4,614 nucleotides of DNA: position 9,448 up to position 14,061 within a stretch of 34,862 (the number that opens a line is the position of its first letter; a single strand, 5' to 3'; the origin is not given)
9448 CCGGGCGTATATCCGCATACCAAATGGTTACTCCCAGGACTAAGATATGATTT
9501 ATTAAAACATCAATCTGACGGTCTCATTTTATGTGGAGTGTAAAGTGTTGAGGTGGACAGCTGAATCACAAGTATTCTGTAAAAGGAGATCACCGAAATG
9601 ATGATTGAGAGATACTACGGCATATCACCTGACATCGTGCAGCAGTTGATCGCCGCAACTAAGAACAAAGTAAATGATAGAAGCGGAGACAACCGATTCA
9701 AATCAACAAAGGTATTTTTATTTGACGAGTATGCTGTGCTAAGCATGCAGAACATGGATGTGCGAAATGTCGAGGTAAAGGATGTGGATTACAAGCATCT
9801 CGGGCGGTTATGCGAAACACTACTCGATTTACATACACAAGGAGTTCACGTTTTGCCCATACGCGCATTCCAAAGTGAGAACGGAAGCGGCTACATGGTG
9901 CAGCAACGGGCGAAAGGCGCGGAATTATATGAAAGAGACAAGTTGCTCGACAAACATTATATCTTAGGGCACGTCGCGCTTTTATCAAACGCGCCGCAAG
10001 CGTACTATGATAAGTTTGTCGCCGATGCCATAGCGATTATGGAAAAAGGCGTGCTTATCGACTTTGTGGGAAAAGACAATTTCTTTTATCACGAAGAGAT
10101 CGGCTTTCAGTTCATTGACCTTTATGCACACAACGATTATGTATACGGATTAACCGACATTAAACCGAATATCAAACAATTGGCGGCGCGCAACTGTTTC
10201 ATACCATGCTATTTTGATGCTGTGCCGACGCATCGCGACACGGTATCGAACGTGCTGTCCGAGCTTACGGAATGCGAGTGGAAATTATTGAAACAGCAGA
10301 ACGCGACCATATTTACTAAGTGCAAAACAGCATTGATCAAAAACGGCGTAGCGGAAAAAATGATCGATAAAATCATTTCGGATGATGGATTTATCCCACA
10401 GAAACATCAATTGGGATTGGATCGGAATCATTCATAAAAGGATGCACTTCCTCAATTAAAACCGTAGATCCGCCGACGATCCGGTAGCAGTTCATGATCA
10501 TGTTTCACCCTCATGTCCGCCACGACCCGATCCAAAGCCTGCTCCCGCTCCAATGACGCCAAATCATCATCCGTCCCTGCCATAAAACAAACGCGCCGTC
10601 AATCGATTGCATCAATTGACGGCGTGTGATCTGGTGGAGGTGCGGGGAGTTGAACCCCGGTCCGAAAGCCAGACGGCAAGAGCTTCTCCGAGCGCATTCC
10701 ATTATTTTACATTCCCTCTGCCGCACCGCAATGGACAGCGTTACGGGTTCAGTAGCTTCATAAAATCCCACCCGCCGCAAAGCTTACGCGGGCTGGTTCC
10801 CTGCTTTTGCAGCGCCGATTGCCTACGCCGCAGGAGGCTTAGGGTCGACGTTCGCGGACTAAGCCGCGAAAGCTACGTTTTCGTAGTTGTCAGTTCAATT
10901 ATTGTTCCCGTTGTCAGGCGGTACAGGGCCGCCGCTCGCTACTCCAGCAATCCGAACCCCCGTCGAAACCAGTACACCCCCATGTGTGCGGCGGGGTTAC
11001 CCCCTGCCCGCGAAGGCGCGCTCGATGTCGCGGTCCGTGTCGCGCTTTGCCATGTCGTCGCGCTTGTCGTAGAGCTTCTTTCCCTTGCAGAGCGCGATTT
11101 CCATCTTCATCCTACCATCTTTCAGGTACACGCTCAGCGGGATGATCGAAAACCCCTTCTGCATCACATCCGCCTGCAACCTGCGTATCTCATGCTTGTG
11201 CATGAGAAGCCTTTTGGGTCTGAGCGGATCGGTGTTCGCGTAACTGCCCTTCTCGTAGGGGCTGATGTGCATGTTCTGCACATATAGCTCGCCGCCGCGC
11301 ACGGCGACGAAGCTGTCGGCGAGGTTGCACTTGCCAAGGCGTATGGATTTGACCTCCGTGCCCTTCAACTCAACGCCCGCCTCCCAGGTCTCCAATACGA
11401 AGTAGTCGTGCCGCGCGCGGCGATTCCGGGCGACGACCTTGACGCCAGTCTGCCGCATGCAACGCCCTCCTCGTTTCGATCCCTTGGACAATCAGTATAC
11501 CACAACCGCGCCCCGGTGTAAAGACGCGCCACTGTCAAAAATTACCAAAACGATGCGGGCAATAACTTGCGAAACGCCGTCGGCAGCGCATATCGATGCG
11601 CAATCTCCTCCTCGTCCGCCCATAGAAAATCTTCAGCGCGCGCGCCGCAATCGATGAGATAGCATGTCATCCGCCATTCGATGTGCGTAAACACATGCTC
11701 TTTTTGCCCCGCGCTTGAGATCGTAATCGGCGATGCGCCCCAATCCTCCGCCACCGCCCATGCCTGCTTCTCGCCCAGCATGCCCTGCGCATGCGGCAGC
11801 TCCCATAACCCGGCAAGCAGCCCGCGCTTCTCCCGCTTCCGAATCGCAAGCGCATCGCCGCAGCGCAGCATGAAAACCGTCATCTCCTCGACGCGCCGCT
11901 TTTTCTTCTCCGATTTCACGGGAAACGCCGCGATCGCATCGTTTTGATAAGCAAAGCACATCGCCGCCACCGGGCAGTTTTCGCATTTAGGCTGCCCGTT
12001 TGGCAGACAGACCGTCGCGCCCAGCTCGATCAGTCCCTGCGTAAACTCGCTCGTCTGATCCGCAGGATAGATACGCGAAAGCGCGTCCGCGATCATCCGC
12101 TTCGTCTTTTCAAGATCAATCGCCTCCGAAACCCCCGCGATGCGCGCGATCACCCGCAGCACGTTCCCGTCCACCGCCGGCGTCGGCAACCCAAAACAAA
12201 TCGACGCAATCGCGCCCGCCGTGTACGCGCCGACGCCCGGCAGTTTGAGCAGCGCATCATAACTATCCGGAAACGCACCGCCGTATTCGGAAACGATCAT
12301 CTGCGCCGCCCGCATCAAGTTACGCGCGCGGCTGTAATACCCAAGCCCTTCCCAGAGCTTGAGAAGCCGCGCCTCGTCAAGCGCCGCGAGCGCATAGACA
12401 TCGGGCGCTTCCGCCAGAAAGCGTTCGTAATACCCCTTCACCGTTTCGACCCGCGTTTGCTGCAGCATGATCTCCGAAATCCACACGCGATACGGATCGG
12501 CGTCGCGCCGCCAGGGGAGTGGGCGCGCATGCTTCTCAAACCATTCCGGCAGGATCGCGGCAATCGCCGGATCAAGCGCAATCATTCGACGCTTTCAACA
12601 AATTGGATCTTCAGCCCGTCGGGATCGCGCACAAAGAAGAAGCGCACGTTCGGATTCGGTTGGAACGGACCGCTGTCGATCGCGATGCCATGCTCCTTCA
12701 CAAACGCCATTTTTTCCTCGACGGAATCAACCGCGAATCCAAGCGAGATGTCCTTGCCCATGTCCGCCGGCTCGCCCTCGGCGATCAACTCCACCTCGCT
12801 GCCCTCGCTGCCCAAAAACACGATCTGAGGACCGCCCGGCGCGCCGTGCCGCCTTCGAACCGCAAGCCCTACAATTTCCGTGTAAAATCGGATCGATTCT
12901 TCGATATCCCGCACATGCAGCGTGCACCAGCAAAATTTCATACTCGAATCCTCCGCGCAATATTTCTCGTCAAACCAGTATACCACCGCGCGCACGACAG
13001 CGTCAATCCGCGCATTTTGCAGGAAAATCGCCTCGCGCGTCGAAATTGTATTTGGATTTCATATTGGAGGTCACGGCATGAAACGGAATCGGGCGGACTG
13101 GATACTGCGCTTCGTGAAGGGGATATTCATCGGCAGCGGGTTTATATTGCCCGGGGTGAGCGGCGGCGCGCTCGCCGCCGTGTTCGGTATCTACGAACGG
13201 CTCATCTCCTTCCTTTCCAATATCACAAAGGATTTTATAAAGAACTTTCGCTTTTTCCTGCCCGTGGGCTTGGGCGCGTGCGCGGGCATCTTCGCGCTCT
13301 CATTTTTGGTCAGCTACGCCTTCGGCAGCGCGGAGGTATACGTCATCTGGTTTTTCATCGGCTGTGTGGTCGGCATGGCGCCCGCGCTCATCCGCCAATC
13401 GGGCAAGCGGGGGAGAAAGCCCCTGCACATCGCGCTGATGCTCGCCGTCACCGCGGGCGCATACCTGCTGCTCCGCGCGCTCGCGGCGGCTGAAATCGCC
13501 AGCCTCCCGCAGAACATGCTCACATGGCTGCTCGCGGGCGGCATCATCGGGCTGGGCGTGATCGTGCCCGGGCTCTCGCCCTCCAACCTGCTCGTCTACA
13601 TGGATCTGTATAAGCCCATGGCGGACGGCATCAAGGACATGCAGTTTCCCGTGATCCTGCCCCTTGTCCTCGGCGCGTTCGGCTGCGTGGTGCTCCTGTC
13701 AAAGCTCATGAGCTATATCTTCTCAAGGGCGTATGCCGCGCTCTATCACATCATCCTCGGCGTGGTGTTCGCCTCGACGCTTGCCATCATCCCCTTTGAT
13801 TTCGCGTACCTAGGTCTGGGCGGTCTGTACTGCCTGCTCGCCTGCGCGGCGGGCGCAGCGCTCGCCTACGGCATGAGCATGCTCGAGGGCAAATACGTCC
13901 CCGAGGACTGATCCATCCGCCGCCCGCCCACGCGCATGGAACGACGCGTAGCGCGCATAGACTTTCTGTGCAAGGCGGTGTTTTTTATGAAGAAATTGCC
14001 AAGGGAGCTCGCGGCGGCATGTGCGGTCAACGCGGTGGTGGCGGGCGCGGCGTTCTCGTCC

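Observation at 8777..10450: AT-rich two-gene islet between rlmD and the 3' end of tmRNA, with no integrase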

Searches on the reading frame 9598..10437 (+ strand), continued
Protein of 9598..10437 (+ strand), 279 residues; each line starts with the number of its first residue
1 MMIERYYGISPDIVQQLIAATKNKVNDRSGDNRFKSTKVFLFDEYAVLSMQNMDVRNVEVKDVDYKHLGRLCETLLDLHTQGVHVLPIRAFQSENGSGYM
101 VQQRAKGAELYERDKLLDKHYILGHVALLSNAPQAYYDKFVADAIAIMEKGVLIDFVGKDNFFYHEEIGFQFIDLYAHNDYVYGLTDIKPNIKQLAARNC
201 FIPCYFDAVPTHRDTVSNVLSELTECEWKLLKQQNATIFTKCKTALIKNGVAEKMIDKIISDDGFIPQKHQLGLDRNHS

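Call 73: search_protein_families(library=pfam, alignment_id=A3, max_evalue=0.0001)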
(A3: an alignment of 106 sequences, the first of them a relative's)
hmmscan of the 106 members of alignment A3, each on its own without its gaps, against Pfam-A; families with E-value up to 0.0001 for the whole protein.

A. member 1, L005:3957-5549:+ (530 aa): 2 families
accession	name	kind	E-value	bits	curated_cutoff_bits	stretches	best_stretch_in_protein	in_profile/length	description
PF00149.33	Metallophos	-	1.1e-09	39.5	21.5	1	156-373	2-191/191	Calcineurin-like phosphoesterase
PF16656.11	Pur_ac_phosph_N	-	2.5e-07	31.6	30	1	64-149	1-93/93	Purple acid Phosphatase, N-terminal domain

B. families by the number of members that match (of 106 scanned): 110 families (the first 25 are shown)
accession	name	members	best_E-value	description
PF00583.31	Acetyltransf_1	17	5.6e-32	Acetyltransferase (GNAT) family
PF13302.13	Acetyltransf_3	10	1.9e-24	Acetyltransferase (GNAT) domain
PF13508.13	Acetyltransf_7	9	6.3e-26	Acetyltransferase (GNAT) domain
PF13523.12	Acetyltransf_8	7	2.3e-09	Acetyltransferase (GNAT) domain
PF13673.13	Acetyltransf_10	6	7.4e-20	Acetyltransferase (GNAT) domain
PF01381.28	HTH_3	5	1.2e-13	Helix-turn-helix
PF08445.16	FR47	5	3.6e-12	FR47-like protein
PF12844.13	HTH_19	4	1.9e-10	Helix-turn-helix domain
PF04055.27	Radical_SAM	3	3.8e-11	Radical SAM superfamily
PF13560.12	HTH_31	3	3.1e-08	Helix-turn-helix domain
PF22725.1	GFO_IDH_MocA_C3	2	1.4e-29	GFO/IDH/MocA C-terminal domain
PF01613.24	Flavin_Reduct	2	3.4e-28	Flavin reductase like domain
PF02894.22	GFO_IDH_MocA_C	2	2.1e-25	Oxidoreductase family, C-terminal alpha/beta domain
PF01408.29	GFO_IDH_MocA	2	2.7e-23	Oxidoreductase family, NAD-binding Rossmann fold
PF00072.30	Response_reg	2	1.8e-22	Response regulator receiver domain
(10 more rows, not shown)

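Call 86: fold_search(model_id=the predicted structure, library=viral)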
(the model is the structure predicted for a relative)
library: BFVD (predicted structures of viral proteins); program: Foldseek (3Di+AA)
matches with E <= 10: 831; with E <= 0.001: 9
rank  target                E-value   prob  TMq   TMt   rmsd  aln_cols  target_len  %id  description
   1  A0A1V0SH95            2.6e-04  1.00  0.42  0.34  14.4       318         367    8  Serine/threonine protein kinase [Hokovirus HKV1]
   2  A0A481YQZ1            4.5e-04  1.00  0.36  0.36  13.4       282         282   11  Putative serine/threonine protein kinase [Marseillevirus LCMAC101]
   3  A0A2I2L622            5.3e-04  1.00  0.48  0.50   9.4       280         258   13  Serine/Threonine protein kinase [Orpheovirus IHUMI-LCC2]
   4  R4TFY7                5.3e-04  0.99  0.35  0.37  11.8       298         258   13  (no name in the UniProt tables at hand)
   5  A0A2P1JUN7            5.6e-04  1.00  0.40  0.29  13.8       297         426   14  Protein kinase [Bacillus phage Anath]
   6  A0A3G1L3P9            6.2e-04  1.00  0.41  0.40  10.9       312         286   12  RIO-like putative serine/threonine kinase [Synechococcus phage S-CBWM1]
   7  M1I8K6                6.6e-04  1.00  0.37  0.38  12.3       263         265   13  Serine-threonine kinase [Bacillus phage Curly]
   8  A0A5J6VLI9            7.3e-04  1.00  0.40  0.38  10.8       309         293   12  Protein kinase domain protein [Megaviridae environmental sample]
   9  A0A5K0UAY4            8.2e-04  0.93  0.32  0.20  16.0       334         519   14  Serine/threonine protein kinase [Yasminevirus sp. GU-2018]
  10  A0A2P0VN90            1.1e-03  0.98  0.36  0.33  13.6       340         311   14  Protein kinase domain-containing protein [Tetraselmis virus 1]
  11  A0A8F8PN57            1.4e-03  0.99  0.39  0.30  10.8       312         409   12  Serine/threonine protein kinase [Clandestinovirus]
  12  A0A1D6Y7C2            2.3e-03  0.98  0.34  0.41   9.5       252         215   11  (no name in the UniProt tables at hand)
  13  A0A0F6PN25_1          2.4e-03  0.99  0.38  0.14  11.0       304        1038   12  Pp1a [Bovine nidovirus TCH5]
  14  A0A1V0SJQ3            2.7e-03  0.99  0.40  0.42  10.9       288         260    9  Uncharacterized protein [Klosneuvirus KNV1]
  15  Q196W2                2.7e-03  0.97  0.40  0.25  16.6       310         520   10  Probable kinase 098L [Invertebrate iridescent virus 3]
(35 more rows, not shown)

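Call 98: search_solved_structures(query=A5, max_evalue=10, show_alignments=2)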
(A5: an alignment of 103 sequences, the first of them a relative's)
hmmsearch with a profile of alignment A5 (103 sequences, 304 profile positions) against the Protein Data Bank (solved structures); distinct sequences matched with E-value up to 10: 26.
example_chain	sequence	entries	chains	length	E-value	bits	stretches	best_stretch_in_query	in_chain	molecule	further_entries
8cwy_A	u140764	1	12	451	1.4e-09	40.8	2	193-255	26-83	T32-15-1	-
8cws_A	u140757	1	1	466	1.4e-09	40.7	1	193-255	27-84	F4132-2 Chain A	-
5cwb_A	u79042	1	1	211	5.9e-09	38.7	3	216-261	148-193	Designed helical repeat protein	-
7mwr_B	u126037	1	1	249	2e-07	33.7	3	194-255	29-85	LHD101B4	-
9drl_A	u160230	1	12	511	0.00037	23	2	197-255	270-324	T33-549_B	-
6w2q_A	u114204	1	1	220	0.0058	19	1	197-261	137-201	Junction 34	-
6vfi_A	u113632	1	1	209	0.0069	18.8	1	198-258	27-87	O43_dn18A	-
7bqr_A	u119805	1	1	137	0.018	17.4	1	217-295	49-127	Mussoc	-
4umt_A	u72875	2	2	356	0.11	14.9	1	22-202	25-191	MATERNAL EMBRYONIC LEUCINE ZIPPER KINASE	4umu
5twu_A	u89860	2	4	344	0.12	14.7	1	22-203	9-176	Maternal embryonic leucine zipper kinase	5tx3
6gvx_A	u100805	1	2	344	0.12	14.7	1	22-203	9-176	Maternal embryonic leucine zipper kinase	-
6vxr_A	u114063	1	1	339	0.14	14.5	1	57-203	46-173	Maternal embryonic leucine zipper kinase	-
9f31_A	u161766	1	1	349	0.16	14.3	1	57-203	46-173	Maternal embryonic leucine zipper kinase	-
5ih8_A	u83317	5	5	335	0.17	14.2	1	58-203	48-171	Maternal embryonic leucine zipper kinase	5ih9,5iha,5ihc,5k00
5tvt_A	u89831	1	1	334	0.19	14.1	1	58-203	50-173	Maternal embryonic leucine zipper kinase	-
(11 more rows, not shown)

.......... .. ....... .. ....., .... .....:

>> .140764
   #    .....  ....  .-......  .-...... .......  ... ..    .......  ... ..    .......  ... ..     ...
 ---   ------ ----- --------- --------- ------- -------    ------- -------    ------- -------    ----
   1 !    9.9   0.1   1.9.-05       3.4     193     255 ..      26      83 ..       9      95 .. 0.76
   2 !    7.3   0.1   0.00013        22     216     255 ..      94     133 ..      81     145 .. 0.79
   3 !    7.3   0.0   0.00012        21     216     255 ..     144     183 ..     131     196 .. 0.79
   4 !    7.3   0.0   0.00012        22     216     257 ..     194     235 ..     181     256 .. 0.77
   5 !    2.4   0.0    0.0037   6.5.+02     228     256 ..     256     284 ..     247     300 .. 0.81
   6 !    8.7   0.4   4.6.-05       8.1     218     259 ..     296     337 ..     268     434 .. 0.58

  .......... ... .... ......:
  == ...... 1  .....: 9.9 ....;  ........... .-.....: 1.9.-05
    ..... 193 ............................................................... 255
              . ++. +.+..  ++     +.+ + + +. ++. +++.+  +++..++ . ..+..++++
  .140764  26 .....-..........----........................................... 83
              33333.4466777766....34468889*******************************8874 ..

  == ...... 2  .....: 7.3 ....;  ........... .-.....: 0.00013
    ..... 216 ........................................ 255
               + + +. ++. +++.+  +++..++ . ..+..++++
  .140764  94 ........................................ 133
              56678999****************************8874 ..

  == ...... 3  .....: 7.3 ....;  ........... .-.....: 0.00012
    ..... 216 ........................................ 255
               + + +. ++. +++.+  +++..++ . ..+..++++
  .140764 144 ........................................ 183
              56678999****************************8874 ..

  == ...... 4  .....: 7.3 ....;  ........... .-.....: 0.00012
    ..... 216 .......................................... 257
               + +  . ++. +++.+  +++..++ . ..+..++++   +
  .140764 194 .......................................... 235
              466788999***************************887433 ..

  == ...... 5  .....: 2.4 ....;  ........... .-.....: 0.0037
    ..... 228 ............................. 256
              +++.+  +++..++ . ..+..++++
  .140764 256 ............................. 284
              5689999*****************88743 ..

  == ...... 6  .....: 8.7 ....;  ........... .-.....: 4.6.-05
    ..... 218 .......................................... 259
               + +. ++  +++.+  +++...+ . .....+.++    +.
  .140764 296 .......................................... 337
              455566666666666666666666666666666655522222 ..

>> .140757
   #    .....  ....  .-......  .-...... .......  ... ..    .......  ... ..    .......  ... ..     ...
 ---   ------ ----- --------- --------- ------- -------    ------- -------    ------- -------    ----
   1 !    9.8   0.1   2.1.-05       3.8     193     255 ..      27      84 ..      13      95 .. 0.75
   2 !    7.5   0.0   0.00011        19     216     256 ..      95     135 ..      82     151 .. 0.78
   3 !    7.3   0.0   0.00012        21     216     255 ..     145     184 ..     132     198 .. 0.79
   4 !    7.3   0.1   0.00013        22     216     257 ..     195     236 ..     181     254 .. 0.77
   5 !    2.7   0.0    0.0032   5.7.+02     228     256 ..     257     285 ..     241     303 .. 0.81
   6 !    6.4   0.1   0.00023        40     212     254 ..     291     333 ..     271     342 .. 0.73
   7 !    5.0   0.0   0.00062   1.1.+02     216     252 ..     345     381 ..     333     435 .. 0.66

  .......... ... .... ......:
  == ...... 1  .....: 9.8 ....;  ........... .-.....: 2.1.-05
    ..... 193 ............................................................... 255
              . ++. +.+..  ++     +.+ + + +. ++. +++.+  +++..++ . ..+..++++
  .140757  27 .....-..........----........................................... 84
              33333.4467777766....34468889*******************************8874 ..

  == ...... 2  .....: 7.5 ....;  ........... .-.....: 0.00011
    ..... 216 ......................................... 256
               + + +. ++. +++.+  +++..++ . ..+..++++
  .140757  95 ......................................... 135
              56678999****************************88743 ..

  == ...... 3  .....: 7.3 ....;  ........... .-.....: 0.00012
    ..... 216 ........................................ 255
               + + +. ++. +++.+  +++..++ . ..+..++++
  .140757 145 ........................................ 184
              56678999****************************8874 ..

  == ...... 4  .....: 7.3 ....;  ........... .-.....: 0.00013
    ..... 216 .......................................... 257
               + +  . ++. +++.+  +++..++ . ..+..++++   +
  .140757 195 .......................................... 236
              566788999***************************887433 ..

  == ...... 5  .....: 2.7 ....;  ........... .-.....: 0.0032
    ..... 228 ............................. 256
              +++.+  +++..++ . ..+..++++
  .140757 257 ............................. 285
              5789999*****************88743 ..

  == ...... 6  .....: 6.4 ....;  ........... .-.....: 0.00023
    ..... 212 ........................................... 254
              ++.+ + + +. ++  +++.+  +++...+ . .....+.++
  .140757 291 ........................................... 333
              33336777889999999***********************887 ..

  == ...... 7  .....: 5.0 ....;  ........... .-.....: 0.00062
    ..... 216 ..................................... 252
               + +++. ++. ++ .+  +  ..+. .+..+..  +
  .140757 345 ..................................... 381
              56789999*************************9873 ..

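Call 99: search_protein_families(library=pfam, alignment_id=A5, max_evalue=0.01)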
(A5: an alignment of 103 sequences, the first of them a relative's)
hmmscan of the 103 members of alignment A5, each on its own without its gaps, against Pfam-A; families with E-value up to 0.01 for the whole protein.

A. member 1, P0001 (279 aa): 0 families

B. families by the number of members that match (of 103 scanned): 5 families
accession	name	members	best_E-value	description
PF01886.21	DUF61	1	0.00067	Protein of unknown function DUF61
PF19278.4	Hydant_A_C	1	0.0052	Hydantoinase/oxoprolinase C-terminal domain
PF03109.22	ABC1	1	0.0069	ABC1 atypical kinase-like domain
PF09312.16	SurA_N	1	0.0072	SurA N-terminal domain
PF04099.18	Sybindin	1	0.0074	Sybindin-like family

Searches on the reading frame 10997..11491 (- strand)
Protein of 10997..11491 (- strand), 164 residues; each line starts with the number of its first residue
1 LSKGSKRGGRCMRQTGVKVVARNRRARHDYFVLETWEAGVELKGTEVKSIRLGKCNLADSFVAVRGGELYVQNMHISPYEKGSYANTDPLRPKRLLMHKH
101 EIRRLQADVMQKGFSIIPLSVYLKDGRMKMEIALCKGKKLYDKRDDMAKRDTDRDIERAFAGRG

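Call 5: search_protein_families(library=pfam, proteins=[window:10997-11491:-], max_evalue=1)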
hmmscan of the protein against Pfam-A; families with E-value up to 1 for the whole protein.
window:10997-11491:- (164 aa): 2 families
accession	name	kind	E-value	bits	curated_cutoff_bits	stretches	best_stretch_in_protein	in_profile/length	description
PF01668.23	SmpB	-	3.3e-60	202.6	27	1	20-160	1-141/143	SmpB protein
PF18746.6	aGPT-Pplase3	-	0.11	12.3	25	1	86-139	218-269/279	Alpha-glutamyl/putrescinyl thymine pyrophosphorylase clade 3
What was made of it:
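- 10997..11491 (-): smpB. Pfam SmpB, 3e-60 (call 5).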

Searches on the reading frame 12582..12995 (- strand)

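Call 90: search_protein_families(library=pfam, proteins=[window:12582-12995:-], max_evalue=0.0001)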
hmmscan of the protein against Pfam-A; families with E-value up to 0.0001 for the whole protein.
window:12582-12995:- (137 aa): 3 families
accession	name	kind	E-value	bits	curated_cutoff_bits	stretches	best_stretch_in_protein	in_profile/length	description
PF00903.31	Glyoxalase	-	7.8e-16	59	20.6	1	23-132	4-121/121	Glyoxalase/Bleomycin resistance protein/Dioxygenase superfamily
PF12681.13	Glyoxalase_2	-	3e-05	24.4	30.1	1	25-137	5-118/118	Glyoxalase-like domain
PF13669.12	Glyoxalase_4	-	4.2e-05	24.2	27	0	27-121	6-109/109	Glyoxalase/Bleomycin resistance protein/Dioxygenase superfamily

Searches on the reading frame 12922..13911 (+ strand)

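Call 90: search_protein_families(library=pfam, proteins=[window:12922-13911:+], max_evalue=0.0001)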
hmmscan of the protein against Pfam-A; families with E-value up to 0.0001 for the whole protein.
window:12922-13911:+ (329 aa): 1 family
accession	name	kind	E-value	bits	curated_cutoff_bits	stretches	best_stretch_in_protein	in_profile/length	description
PF04018.18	VCA0040-like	-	7.4e-34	117.9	26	1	70-293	1-232/246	Undecaprenyl phosphate translocase-like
